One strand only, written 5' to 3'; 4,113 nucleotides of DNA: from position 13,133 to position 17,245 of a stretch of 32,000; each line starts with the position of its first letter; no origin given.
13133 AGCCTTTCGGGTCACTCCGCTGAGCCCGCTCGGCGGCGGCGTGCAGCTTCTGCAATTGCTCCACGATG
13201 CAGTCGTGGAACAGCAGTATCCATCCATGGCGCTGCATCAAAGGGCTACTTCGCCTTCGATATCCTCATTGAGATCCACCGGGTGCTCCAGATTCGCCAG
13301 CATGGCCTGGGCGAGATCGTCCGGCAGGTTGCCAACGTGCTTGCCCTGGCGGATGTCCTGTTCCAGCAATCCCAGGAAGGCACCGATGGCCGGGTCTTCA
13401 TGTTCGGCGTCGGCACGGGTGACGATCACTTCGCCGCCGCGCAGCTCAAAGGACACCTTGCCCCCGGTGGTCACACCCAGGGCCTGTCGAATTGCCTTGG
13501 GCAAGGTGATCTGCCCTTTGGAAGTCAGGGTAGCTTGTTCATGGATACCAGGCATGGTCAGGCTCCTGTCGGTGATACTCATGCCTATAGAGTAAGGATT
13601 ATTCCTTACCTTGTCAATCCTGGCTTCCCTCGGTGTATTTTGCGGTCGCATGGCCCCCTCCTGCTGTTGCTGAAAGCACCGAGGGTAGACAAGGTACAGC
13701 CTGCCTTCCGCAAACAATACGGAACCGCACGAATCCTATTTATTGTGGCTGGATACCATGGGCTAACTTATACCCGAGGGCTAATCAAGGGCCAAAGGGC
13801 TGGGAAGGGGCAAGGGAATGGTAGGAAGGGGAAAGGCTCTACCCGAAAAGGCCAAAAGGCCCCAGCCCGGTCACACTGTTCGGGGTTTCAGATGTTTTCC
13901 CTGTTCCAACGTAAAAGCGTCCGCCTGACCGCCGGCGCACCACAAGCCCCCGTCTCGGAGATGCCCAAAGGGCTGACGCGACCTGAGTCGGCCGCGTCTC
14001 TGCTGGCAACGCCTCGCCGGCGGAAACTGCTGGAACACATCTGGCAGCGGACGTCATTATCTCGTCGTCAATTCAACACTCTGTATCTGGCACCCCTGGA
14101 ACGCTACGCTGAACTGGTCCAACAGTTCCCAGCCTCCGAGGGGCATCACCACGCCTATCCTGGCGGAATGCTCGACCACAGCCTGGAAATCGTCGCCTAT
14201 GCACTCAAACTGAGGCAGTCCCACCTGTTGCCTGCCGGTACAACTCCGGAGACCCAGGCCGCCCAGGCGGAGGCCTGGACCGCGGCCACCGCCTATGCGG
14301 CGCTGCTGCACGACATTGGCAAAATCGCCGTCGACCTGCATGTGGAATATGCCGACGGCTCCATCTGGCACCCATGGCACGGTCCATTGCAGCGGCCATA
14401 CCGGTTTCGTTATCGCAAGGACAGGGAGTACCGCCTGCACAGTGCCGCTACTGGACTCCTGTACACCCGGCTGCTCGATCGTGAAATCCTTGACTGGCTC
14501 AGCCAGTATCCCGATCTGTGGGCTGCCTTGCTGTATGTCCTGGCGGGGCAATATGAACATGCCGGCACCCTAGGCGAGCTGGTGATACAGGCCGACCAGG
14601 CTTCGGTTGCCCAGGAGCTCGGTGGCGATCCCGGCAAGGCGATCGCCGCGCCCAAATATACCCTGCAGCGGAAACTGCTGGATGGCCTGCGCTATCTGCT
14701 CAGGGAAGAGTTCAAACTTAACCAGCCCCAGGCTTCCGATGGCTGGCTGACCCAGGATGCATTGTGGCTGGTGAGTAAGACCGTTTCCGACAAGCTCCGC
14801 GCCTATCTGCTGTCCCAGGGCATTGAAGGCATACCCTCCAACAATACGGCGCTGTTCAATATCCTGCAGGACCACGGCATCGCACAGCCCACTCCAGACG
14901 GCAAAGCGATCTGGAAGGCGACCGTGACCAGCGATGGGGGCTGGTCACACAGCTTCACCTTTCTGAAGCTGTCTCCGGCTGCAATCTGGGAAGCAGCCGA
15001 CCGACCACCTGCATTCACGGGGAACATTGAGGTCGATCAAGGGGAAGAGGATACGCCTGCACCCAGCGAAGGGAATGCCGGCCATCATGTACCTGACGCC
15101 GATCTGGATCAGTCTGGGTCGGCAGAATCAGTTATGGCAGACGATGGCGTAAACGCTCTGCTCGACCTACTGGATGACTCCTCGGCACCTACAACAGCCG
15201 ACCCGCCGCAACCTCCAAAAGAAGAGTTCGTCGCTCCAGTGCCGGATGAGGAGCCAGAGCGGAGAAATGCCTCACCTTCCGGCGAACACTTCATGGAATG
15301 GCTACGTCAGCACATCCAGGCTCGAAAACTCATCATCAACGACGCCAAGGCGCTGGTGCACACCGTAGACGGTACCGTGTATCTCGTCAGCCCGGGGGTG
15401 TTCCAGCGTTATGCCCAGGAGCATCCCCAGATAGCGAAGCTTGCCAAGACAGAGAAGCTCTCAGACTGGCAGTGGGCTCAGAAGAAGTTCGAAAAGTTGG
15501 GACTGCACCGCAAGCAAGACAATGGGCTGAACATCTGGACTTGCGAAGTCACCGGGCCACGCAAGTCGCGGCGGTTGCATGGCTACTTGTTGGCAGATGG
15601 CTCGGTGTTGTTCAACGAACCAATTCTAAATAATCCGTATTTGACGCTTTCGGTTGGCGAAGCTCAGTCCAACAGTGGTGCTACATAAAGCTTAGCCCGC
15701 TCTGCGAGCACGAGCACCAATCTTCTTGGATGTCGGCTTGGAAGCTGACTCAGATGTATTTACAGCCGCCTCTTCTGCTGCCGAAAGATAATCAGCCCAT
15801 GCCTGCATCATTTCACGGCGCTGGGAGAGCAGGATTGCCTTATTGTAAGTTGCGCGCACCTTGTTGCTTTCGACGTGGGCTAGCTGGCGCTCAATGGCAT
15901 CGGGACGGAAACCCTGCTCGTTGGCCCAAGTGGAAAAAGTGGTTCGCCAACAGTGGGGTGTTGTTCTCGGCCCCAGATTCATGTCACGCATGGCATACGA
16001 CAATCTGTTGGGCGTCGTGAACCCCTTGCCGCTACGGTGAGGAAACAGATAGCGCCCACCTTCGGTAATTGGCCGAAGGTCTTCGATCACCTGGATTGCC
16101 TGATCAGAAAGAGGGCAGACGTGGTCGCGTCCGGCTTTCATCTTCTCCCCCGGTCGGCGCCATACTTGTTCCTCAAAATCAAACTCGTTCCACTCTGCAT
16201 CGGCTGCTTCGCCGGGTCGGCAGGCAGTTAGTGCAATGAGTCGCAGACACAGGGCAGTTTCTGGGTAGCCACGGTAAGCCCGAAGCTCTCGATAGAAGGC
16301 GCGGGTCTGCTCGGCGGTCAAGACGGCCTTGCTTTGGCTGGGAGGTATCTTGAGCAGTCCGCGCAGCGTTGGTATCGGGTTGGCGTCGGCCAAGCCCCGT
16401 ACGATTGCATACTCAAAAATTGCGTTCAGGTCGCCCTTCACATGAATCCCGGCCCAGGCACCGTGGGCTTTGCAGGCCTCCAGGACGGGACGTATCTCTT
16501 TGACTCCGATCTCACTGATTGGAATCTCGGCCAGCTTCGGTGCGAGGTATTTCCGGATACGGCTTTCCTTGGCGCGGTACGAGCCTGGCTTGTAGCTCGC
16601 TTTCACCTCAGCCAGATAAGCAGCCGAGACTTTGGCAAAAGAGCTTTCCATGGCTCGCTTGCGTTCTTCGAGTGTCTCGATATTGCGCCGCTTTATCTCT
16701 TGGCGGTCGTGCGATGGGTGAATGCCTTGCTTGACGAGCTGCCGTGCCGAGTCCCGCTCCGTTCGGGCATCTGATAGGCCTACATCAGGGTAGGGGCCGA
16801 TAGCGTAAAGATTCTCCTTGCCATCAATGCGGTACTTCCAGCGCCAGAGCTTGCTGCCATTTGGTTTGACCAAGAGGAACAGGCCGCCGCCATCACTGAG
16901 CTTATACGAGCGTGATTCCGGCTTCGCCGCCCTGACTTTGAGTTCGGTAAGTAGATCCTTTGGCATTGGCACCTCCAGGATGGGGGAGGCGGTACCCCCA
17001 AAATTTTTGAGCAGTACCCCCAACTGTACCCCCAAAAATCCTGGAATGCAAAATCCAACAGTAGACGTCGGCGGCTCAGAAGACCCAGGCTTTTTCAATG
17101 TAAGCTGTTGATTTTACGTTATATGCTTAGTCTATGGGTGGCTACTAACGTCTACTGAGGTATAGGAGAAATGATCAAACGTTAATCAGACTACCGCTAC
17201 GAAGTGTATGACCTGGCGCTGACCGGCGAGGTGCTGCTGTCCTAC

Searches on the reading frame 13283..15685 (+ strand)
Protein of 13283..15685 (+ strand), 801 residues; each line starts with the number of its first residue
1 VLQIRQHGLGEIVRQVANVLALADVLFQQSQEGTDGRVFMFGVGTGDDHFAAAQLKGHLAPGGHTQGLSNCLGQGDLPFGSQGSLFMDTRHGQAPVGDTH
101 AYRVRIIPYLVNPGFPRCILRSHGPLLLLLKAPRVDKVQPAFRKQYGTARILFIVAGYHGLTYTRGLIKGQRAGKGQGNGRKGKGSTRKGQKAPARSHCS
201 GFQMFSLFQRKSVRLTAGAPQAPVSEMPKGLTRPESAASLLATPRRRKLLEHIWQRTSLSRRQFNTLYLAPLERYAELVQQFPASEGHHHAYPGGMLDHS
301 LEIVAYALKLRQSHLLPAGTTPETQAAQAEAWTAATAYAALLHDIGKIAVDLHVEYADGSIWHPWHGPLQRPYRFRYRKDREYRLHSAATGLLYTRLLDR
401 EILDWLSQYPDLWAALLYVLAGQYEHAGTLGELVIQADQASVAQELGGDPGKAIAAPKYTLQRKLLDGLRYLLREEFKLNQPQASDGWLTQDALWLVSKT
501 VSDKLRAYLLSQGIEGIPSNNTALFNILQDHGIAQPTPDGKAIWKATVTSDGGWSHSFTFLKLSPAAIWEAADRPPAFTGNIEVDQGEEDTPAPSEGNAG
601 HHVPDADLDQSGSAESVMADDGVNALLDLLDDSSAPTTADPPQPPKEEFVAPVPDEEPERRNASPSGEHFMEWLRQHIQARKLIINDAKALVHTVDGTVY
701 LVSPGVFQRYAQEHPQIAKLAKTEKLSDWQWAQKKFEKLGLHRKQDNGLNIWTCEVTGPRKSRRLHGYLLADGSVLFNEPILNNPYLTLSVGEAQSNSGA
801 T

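Call 6: search_protein_families(library=pfam, proteins=[window:13283-15685:+], max_evalue=0.001)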
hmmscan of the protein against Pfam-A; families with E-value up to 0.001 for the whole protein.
window:13283-15685:+ (801 aa): 2 families
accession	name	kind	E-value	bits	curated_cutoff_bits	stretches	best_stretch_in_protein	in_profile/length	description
PF07514.17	TraI_2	-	1.2e-137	458.6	23.9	1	230-543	1-324/324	Putative helicase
PF07515.17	TraI_2_C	-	3.5e-54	182.6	27.3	1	666-788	2-125/126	Putative conjugal transfer nickase/helicase TraI C-term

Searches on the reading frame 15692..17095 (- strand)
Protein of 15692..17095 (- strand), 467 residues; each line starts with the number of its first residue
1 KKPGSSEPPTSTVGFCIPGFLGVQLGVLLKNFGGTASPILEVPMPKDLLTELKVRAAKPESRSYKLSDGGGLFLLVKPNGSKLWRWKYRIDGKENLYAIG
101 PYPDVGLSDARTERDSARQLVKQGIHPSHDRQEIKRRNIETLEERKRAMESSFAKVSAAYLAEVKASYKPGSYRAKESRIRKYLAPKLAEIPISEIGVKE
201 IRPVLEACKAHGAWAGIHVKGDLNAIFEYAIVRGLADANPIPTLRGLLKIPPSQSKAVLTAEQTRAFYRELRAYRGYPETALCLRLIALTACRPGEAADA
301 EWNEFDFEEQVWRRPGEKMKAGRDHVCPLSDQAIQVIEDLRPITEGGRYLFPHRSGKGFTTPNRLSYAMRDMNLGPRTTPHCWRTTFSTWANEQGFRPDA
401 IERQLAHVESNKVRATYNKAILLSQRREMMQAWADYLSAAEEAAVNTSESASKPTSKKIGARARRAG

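Call 6: search_protein_families(library=pfam, proteins=[window:15692-17095:-], max_evalue=0.001)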
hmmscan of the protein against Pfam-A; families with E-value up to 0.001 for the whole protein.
window:15692-17095:- (467 aa): 4 families
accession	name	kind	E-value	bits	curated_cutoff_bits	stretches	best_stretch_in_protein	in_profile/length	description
PF13356.12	Arm-DNA-bind_3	-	8.5e-26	90.4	27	1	49-133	1-82/83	Arm DNA-binding domain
PF00589.27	Phage_integrase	-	7e-17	62.2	27.1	1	258-419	2-167/172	Phage integrase family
PF22022.2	Phage_int_M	-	2.2e-11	44.3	27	1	153-246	1-95/96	Phage integrase central domain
PF14659.12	Phage_int_SAM_3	-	1.2e-05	25.9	22.6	1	153-202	2-51/58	Phage integrase, N-terminal SAM-like domain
